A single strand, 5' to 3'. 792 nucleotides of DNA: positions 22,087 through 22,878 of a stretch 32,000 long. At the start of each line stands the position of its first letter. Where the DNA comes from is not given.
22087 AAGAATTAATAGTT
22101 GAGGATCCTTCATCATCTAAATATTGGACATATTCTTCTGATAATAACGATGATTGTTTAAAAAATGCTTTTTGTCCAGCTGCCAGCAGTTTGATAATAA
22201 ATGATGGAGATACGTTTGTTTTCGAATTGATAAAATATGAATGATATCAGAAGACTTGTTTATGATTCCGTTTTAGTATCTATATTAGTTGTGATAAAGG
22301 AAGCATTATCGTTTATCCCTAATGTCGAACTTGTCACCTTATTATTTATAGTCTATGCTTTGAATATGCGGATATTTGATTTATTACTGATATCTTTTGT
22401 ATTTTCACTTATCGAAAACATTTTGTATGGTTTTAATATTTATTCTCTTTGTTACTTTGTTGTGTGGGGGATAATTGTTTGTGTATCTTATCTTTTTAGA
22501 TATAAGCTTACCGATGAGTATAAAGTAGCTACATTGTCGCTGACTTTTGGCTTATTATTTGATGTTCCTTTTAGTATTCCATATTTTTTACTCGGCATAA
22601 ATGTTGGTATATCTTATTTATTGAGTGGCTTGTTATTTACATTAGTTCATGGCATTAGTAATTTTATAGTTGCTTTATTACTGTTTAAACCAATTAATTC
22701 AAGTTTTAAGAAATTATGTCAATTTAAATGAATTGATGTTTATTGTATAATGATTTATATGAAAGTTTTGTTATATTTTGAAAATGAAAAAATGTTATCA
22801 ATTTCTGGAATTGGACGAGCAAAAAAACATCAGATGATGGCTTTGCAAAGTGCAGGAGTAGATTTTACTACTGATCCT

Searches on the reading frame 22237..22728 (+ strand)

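Call 11: search_protein_families(library=pfam, proteins=[window:22237-22728:+], max_evalue=0.0001)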
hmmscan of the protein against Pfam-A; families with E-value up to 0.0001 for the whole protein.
window:22237-22728:+ (164 aa): 0 families

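Call 55: search_protein_families(library=ncbifam, proteins=[window:22237-22728:+], max_evalue=0.001)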
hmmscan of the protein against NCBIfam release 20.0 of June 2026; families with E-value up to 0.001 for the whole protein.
window:22237-22728:+ (164 aa): 1 family
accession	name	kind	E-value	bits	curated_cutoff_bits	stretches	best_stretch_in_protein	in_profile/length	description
NF045753.1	MPN449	equivalog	9.2e-05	21.7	500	1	14-93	337-416/451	MPN449 family protein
